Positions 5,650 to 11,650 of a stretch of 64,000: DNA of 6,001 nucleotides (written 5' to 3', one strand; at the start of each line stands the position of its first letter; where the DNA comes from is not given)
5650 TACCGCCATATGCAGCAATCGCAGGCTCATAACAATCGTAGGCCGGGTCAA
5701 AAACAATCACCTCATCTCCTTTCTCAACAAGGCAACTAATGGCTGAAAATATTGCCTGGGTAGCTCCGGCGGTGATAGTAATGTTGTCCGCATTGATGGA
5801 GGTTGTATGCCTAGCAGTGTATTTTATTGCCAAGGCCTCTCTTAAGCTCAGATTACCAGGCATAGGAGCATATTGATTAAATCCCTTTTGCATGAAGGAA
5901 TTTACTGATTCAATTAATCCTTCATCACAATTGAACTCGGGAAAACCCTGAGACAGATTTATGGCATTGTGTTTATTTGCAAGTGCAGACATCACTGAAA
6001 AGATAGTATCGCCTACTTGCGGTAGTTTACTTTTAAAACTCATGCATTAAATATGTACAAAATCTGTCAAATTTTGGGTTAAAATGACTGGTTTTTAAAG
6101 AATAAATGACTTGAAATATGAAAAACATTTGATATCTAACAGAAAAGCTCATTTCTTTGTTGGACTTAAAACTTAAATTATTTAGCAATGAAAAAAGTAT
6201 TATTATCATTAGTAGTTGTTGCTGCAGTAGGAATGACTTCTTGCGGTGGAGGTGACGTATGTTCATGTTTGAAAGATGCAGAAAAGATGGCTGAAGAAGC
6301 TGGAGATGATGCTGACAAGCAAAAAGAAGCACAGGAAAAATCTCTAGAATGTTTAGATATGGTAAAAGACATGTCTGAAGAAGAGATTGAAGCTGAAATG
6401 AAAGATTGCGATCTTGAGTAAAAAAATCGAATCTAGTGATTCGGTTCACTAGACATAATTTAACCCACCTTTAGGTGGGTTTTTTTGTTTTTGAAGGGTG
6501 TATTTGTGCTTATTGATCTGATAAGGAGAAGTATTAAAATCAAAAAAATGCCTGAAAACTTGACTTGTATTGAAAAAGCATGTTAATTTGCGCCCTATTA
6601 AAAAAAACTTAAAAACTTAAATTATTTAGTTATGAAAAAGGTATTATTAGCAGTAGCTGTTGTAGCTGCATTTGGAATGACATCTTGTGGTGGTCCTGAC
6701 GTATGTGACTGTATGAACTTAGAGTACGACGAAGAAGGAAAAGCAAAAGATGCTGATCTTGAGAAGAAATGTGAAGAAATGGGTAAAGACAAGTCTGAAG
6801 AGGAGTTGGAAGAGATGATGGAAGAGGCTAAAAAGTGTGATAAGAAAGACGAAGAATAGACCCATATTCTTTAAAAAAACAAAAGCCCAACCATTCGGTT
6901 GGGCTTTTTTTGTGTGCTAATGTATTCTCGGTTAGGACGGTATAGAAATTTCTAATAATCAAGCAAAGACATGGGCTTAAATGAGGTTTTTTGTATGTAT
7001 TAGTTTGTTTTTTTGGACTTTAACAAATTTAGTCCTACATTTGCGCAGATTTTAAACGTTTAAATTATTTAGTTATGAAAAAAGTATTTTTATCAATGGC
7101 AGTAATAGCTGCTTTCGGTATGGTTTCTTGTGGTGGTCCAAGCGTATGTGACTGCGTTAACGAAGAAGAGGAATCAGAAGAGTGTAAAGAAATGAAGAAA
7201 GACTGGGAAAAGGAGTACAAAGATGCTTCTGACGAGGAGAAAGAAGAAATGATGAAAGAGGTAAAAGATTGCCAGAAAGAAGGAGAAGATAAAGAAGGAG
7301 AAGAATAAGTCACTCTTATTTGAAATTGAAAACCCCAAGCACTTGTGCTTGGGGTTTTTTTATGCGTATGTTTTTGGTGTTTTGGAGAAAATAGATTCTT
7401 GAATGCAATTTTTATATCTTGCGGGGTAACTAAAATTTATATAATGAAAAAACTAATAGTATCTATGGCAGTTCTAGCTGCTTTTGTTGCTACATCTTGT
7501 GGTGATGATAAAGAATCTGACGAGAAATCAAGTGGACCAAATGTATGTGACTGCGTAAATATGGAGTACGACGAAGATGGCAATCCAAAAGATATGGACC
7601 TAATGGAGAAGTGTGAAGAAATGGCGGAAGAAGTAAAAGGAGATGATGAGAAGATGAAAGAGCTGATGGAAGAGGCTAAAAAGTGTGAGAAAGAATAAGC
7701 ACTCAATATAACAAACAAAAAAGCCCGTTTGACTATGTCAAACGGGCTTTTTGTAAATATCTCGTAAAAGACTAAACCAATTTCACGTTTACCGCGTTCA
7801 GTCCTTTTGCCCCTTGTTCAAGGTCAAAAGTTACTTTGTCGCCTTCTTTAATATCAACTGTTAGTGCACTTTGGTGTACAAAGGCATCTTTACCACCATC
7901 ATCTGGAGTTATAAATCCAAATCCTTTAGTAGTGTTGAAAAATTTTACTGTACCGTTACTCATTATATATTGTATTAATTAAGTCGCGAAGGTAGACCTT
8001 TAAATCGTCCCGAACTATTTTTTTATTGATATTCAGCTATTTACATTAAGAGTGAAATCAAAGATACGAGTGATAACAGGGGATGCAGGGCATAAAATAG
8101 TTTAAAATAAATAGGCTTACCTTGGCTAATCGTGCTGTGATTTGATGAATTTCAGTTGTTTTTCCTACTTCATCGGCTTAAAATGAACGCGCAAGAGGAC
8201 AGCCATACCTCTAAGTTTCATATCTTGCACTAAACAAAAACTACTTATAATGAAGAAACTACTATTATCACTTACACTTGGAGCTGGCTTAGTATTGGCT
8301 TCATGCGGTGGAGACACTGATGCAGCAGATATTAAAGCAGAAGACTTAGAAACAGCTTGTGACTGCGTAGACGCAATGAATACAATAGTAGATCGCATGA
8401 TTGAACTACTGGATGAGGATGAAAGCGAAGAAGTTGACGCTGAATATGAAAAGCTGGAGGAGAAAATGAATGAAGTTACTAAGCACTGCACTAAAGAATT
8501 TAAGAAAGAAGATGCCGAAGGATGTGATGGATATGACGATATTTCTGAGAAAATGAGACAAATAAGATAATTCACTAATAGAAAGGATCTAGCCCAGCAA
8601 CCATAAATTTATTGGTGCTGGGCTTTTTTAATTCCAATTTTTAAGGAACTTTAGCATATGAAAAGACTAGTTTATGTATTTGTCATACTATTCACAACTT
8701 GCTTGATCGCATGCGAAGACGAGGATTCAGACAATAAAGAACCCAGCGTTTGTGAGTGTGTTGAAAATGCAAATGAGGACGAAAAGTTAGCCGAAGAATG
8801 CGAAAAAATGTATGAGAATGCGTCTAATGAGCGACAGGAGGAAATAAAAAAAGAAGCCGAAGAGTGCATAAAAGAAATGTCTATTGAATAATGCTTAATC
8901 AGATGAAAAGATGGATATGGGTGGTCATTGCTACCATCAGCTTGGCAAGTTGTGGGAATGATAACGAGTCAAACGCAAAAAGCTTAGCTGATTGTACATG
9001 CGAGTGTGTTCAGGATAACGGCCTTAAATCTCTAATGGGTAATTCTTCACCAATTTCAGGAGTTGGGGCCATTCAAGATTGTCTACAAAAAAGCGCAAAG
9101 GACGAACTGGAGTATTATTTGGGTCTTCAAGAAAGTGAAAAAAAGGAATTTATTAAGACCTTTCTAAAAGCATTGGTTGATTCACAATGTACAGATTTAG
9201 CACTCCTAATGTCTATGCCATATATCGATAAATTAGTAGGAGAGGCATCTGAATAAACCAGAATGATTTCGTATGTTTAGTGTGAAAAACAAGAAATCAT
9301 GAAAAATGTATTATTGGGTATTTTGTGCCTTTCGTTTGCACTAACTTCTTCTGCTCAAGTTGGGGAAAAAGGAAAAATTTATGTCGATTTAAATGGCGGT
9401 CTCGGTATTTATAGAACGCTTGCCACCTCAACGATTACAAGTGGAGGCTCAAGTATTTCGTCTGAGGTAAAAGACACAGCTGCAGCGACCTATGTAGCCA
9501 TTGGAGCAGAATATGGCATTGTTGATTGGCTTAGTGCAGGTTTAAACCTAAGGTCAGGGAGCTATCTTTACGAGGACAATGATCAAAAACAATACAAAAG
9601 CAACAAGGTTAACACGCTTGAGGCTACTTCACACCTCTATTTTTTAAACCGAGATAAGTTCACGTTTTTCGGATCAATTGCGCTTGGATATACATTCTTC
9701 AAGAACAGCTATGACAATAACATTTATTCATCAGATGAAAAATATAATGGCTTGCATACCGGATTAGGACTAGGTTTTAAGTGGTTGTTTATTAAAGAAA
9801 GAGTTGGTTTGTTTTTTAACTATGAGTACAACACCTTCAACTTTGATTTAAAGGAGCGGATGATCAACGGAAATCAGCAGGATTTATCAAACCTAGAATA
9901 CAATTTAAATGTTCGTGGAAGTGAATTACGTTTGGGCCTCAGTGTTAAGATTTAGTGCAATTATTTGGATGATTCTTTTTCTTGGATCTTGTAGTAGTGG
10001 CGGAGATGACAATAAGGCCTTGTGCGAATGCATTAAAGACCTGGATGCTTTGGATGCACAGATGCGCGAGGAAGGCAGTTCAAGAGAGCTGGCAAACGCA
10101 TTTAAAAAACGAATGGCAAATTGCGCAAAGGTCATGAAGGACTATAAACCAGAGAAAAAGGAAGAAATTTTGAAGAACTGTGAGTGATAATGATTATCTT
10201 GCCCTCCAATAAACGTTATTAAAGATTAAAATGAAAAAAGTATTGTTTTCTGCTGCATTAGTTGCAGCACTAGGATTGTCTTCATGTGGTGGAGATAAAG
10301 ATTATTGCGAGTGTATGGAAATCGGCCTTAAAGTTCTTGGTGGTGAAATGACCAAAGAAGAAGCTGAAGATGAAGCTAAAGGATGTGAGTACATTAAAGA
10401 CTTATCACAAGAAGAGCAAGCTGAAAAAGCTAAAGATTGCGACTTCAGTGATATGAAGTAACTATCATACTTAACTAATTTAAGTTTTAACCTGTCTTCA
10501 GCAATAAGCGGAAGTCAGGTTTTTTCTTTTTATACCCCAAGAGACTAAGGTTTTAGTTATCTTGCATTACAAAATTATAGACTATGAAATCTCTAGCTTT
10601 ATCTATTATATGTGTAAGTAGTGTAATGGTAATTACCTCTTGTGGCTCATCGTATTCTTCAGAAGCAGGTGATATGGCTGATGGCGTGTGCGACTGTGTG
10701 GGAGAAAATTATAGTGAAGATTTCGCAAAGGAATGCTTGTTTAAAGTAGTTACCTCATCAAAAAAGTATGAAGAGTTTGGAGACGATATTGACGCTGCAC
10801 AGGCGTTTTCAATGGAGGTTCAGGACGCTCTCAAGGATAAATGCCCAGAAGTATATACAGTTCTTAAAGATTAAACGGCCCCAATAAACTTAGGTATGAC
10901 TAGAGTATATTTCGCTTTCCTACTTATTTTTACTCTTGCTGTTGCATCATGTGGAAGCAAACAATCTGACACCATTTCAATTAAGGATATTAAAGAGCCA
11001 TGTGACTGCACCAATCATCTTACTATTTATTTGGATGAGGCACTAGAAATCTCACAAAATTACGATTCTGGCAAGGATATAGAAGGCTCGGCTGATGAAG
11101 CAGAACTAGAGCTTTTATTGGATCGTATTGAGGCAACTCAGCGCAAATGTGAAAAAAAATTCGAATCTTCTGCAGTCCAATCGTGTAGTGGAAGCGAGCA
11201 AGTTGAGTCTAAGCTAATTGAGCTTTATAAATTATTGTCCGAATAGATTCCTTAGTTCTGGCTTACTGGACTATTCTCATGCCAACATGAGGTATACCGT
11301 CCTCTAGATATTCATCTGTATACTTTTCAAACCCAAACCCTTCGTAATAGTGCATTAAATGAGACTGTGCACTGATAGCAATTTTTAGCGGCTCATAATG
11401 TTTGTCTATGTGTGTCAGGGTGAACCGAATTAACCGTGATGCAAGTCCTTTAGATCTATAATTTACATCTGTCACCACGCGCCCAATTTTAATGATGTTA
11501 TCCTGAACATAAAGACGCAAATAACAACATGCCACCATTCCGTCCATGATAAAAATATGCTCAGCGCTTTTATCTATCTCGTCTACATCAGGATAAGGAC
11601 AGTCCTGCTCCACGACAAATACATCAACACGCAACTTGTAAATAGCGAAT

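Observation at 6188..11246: Tandem array of eleven paralogous small acidic lipoproteins with an invariant lipobox-Cys + CxC + C + C signature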

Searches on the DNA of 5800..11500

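Call 65: search_rna_families(source=window, start=5800, end=11500, threshold=evalue, max_evalue=1)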
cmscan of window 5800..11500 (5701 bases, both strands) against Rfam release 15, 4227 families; matches with E-value up to 1: 10.
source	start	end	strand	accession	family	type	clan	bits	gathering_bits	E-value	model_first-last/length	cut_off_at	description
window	6873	6971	-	RF01772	rnk_pseudo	Cis-reg; leader;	-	36.3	55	0.0017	1-108/108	no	Pseudomonas rnk leader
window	7719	8116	-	RF01766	cspA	Cis-reg; thermoregulator;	-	32.2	78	1.3e-05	1-428/428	no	cspA thermoregulator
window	6863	6920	+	RF00121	MicC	Gene; sRNA;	-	29.3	90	0.27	1-123/123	no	MicC RNA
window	7715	7827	-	RF00515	PyrR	Cis-reg;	-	28.7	54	0.62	1-115/115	no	PyrR binding site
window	7307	7363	+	RF02399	NsiR1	Gene; sRNA;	-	26.1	39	0.054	1-60/60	no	Nitrogen stress-induced RNA 1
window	6373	6486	+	RF02766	Ysr49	Gene; sRNA;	-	25.8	95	0.076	1-124/124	no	Yersinia sRNA 49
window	7714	7783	-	RF00506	Thr_leader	Cis-reg; leader;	-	25.8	55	0.12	1-118/118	no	Threonine operon leader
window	7680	7755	+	RF00506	Thr_leader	Cis-reg; leader;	-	24.7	55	0.21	1-118/118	no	Threonine operon leader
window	6873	6994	+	RF01808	MicX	Gene; sRNA;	-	23.9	75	0.037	1-194/194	no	MicX Vibrio cholerae sRNA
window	6448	6483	+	RF00372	sroH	Gene; sRNA;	-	21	80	0.066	118-161/161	no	sroH RNA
